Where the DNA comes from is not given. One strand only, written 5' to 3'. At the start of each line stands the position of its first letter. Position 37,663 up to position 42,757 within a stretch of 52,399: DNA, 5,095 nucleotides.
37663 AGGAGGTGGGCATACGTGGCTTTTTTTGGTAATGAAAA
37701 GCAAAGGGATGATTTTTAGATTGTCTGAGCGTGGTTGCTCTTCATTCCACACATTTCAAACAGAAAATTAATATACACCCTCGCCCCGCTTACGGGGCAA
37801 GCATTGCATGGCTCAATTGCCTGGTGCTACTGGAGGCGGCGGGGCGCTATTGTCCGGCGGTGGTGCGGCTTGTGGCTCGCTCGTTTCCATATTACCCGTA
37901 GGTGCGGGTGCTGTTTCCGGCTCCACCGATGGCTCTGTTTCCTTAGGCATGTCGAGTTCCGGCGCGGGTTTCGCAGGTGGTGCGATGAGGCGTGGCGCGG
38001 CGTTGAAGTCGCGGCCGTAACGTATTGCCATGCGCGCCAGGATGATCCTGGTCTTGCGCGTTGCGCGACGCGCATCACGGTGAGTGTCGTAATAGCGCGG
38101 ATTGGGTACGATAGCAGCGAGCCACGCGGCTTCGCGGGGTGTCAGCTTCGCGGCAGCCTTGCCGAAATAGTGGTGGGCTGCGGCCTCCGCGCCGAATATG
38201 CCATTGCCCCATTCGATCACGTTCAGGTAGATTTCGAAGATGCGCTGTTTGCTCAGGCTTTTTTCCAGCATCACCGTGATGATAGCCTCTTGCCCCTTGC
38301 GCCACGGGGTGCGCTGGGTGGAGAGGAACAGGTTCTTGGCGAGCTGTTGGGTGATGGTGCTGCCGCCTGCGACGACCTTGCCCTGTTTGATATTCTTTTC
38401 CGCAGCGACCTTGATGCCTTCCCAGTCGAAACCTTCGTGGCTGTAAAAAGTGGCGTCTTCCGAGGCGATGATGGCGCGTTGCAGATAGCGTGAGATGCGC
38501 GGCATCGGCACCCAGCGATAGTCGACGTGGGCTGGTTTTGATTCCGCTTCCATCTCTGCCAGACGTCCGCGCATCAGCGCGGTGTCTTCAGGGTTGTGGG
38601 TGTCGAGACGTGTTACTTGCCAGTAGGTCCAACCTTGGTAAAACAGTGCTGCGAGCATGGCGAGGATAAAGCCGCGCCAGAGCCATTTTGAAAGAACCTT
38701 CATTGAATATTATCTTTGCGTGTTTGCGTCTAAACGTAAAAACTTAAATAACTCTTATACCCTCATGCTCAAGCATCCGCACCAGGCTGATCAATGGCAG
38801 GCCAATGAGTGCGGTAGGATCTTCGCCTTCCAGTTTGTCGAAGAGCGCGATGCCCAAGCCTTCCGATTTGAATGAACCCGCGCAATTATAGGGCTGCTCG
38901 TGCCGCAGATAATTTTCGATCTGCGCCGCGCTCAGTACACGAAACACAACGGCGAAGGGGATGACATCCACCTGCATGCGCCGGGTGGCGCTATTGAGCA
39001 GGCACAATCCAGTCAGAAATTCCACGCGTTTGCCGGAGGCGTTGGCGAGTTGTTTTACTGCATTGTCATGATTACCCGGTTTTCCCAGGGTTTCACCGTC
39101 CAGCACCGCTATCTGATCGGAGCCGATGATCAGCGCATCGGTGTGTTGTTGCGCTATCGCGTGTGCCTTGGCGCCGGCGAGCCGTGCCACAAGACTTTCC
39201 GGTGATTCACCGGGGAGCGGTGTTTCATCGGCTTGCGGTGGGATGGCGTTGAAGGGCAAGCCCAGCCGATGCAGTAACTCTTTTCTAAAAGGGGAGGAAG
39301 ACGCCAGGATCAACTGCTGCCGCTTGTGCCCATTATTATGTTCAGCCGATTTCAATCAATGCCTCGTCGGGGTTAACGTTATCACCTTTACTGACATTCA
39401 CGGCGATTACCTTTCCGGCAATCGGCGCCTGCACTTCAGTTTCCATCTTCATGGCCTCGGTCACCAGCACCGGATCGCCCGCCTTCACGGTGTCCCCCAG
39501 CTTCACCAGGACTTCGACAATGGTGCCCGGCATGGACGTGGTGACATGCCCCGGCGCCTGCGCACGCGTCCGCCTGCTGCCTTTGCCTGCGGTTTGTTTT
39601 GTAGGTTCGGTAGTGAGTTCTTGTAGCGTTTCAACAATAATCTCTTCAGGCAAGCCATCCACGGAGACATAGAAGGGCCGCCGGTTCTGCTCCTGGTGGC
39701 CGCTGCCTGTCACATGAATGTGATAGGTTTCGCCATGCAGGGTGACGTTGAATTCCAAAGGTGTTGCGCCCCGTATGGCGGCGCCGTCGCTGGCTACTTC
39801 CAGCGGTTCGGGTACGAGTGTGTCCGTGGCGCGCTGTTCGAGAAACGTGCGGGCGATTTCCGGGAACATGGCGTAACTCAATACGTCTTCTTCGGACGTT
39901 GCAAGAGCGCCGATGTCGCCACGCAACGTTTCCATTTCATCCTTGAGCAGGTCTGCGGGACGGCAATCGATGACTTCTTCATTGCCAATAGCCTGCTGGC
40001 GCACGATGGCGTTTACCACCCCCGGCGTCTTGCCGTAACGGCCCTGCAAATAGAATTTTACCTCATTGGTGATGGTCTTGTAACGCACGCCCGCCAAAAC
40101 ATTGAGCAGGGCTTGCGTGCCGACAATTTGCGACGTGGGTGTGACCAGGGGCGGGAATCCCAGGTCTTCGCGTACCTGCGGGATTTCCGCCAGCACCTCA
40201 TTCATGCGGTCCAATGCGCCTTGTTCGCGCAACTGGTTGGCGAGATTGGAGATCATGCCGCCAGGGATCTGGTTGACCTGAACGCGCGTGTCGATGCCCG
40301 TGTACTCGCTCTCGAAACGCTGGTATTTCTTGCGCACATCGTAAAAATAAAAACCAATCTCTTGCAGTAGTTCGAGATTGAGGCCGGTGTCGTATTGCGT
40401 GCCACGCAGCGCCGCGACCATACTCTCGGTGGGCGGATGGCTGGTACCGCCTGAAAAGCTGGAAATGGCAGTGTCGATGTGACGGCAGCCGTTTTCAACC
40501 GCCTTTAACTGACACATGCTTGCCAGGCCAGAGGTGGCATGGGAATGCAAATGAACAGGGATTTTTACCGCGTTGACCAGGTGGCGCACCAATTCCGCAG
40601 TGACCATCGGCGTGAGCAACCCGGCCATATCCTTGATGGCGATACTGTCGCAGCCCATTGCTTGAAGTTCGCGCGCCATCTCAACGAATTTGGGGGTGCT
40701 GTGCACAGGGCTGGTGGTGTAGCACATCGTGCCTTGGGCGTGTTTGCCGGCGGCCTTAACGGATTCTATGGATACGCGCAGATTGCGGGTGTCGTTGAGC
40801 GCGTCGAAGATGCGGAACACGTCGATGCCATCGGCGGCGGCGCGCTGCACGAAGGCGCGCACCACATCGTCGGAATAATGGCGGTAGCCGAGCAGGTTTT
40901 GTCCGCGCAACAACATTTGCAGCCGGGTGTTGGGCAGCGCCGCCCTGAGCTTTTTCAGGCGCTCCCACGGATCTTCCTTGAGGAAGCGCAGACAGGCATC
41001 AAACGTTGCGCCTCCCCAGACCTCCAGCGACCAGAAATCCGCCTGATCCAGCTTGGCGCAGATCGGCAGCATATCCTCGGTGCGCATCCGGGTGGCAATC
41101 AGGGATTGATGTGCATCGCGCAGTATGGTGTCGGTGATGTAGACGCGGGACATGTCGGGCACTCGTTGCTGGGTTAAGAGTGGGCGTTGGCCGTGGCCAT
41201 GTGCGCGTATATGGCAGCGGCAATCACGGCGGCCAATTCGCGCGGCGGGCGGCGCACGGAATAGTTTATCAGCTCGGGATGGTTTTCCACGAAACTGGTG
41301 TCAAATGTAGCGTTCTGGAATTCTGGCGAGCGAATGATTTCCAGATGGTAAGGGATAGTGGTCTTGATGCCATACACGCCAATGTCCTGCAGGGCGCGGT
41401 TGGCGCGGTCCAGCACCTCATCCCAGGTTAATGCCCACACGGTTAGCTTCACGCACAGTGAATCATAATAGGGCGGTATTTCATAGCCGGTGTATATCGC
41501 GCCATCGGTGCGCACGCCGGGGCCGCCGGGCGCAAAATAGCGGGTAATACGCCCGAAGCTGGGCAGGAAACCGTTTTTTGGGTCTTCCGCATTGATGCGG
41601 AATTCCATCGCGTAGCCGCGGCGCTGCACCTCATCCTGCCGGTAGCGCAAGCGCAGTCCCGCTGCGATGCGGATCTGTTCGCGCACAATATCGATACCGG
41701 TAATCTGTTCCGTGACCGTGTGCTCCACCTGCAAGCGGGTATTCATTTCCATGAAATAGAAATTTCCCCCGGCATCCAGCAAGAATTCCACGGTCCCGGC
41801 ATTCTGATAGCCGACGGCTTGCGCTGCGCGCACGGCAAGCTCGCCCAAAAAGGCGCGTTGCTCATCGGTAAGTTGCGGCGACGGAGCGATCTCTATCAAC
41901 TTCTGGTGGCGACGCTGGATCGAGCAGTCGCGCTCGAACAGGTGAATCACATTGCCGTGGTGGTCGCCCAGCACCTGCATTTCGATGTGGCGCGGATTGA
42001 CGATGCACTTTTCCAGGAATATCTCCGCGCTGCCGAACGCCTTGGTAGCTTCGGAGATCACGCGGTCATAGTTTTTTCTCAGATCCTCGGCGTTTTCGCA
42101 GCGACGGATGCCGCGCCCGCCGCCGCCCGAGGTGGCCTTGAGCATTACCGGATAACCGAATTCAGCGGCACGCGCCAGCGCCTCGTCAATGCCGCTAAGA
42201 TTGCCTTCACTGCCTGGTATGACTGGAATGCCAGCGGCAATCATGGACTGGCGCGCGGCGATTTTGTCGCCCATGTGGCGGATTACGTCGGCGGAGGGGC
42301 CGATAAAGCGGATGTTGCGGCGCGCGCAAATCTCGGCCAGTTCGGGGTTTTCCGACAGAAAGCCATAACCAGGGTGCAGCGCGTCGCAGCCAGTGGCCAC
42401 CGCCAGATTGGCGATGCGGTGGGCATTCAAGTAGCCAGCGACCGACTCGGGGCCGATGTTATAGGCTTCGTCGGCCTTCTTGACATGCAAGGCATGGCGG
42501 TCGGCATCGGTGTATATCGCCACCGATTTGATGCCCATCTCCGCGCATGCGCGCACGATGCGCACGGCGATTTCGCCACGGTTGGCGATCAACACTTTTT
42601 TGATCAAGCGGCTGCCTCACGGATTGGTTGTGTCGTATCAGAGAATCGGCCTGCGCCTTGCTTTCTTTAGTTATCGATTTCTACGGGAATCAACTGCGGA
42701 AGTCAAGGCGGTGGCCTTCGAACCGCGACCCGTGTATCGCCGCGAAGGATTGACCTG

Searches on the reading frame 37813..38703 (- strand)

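Call 23: search_protein_families(library=pfam, proteins=[window:37813-38703:-], max_evalue=0.00001)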
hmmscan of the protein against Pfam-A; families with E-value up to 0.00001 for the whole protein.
window:37813-38703:- (296 aa): 1 family
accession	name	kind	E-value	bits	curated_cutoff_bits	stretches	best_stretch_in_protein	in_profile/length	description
PF00912.28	Transgly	-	8.9e-60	201.6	27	1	59-225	11-177/178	Transglycosylase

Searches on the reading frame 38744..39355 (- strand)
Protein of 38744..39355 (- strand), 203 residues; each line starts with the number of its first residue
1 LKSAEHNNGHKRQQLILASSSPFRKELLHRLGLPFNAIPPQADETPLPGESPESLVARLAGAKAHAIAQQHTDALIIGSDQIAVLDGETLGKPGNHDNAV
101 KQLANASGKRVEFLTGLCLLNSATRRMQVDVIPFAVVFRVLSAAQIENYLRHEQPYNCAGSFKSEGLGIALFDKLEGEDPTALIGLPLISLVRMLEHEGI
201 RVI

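Call 23: search_protein_families(library=pfam, proteins=[window:38744-39355:-], max_evalue=0.00001)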
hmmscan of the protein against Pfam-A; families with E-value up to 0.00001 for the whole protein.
window:38744-39355:- (203 aa): 1 family
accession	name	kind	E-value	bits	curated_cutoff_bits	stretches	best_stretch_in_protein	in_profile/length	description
PF02545.19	Maf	-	2.6e-52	177.7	27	1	14-197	1-186/187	Maf-like protein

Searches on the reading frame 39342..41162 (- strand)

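Call 23: search_protein_families(library=pfam, proteins=[window:39342-41162:-], max_evalue=0.00001)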
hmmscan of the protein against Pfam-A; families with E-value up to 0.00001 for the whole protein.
window:39342-41162:- (606 aa): 4 families
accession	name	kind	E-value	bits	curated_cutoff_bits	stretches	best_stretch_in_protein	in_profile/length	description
PF02436.23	PYC_OADA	-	2e-57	194.7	27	1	294-482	1-199/201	Conserved carboxylase domain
PF00682.25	HMGL-like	-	1.2e-20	74.4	29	1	6-269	1-256/260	HMGL-like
PF00364.28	Biotin_lipoyl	-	1.3e-16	60.6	22.1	1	539-605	2-73/73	Biotin-requiring enzyme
PF13533.13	Biotin_lipoyl_2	-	9.5e-11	41.7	29.8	0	576-605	2-31/32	Biotin-lipoyl like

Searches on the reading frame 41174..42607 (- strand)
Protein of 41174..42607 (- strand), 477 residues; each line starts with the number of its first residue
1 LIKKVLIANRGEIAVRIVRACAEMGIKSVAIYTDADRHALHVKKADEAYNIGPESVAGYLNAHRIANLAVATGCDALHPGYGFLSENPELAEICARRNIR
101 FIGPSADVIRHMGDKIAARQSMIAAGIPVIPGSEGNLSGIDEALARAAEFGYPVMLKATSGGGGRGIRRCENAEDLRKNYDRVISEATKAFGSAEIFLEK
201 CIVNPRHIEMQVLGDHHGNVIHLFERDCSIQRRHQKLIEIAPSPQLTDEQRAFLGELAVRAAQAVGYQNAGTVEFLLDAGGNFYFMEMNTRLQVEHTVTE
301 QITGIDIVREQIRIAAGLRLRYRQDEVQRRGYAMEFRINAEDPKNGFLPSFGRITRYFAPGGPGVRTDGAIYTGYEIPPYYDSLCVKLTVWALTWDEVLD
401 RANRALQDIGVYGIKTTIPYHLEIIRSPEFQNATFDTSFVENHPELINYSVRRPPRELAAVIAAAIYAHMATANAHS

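Call 23: search_protein_families(library=pfam, proteins=[window:41174-42607:-], max_evalue=0.00001)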
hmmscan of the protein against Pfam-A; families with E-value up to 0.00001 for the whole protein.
window:41174-42607:- (477 aa): 4 families
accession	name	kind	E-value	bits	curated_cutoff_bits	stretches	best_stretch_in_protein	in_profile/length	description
PF02786.22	CPSase_L_D2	-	3.1e-76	256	19.8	1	114-321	1-209/211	Carbamoyl-phosphate synthase L chain, ATP binding domain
PF00289.28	Biotin_carb_N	-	1.2e-44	151.7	25.5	1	1-109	1-110/110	Biotin carboxylase, N-terminal domain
PF02785.25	Biotin_carb_C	-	1.8e-37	128.2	32.4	1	335-441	1-107/108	Biotin carboxylase C-terminal domain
PF07478.18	Dala_Dala_lig_C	-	4.7e-12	46.3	24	1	147-290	32-174/204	D-ala D-ala ligase C-terminus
